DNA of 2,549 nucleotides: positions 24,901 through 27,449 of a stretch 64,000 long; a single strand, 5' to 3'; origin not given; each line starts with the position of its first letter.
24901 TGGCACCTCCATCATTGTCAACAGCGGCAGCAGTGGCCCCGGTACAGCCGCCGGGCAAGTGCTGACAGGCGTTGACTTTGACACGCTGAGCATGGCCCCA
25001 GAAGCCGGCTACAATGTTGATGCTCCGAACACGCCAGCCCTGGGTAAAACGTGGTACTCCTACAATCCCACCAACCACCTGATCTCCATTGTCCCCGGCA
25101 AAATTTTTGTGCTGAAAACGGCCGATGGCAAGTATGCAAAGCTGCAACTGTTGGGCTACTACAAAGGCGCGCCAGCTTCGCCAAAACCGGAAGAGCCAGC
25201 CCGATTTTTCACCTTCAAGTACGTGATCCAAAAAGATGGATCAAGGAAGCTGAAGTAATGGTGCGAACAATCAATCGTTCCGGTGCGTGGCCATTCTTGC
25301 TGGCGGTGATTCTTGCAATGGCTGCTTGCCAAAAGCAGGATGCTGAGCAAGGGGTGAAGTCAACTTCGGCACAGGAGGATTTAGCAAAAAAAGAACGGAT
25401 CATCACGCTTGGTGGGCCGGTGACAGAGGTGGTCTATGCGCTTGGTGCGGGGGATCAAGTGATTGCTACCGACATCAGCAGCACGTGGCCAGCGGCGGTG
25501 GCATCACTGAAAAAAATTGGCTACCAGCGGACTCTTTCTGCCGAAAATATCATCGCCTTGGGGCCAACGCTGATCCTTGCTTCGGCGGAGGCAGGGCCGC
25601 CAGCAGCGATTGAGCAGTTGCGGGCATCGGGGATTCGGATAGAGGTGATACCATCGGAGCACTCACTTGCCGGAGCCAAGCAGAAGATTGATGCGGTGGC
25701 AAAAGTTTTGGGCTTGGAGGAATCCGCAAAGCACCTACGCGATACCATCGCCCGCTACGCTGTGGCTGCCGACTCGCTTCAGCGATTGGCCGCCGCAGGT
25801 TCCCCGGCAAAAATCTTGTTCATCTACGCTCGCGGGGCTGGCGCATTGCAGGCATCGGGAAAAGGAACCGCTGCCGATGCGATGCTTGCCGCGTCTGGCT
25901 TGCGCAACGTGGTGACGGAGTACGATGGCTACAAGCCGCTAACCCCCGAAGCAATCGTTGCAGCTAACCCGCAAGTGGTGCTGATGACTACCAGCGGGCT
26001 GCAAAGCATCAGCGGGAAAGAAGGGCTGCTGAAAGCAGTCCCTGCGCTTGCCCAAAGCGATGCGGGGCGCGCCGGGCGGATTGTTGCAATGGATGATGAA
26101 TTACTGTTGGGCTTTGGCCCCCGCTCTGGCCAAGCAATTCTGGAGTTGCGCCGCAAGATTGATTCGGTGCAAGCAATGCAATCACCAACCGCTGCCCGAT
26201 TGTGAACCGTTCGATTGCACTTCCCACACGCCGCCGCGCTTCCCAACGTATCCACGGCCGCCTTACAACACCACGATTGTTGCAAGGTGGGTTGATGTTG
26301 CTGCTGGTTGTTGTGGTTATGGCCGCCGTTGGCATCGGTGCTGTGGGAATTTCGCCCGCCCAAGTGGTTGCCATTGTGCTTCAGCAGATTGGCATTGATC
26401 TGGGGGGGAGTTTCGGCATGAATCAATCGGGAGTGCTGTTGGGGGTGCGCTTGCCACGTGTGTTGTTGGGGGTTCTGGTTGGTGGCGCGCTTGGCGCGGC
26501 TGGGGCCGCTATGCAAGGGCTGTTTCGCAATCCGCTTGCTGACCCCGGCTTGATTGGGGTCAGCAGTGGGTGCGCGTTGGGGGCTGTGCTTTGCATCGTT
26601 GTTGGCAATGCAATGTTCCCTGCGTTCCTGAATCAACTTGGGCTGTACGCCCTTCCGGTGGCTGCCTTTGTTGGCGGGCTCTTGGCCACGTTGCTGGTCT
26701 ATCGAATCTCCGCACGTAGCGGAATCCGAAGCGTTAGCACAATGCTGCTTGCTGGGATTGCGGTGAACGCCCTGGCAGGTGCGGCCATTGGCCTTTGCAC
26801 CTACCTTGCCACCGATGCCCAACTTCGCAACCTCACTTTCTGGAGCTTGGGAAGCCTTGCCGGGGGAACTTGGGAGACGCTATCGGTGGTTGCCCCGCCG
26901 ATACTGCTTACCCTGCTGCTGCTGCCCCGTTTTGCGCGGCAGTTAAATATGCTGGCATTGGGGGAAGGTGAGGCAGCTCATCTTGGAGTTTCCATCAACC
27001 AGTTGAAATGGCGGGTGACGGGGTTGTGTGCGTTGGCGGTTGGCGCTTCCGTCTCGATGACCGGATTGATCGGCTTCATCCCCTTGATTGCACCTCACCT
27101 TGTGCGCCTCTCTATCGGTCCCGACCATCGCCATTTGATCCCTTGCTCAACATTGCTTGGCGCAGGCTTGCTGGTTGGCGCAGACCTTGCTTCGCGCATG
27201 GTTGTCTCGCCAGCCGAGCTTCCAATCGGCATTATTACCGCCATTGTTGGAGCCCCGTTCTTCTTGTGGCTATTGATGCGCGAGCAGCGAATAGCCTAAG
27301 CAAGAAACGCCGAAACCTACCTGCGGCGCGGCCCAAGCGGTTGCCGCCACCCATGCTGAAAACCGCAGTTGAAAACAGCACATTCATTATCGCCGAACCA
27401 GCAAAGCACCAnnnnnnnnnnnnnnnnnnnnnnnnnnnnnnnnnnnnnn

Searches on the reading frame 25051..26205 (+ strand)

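Call 41: search_protein_families(library=pfam, proteins=[window:25051-26205:+], max_evalue=0.001)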
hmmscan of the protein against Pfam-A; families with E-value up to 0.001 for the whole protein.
window:25051-26205:+ (384 aa): 1 family
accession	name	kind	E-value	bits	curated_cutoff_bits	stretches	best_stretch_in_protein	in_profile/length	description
PF01497.23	Peripla_BP_2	-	7.5e-26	91.4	27.5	1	117-350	1-234/235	Periplasmic binding protein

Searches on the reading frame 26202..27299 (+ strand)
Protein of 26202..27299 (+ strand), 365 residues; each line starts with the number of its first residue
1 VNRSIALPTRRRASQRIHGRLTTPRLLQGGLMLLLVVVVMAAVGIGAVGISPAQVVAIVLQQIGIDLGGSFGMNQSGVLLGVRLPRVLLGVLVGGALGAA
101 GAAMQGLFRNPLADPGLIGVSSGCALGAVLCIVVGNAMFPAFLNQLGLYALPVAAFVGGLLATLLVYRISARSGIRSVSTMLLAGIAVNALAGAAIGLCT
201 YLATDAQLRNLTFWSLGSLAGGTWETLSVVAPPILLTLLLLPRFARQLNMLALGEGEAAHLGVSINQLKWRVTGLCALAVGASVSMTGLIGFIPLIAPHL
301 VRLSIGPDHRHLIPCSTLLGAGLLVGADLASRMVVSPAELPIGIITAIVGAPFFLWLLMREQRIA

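Call 41: search_protein_families(library=pfam, proteins=[window:26202-27299:+], max_evalue=0.001)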
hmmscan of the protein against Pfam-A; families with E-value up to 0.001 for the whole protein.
window:26202-27299:+ (365 aa): 2 families
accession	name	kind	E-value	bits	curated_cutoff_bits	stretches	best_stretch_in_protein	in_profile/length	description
PF01032.23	FecCD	-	6.4e-90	301.8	26.5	1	34-360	1-311/311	FecCD transport family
PF00950.22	ABC-3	-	0.00051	20.1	20.1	1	151-338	56-239/258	ABC 3 transport family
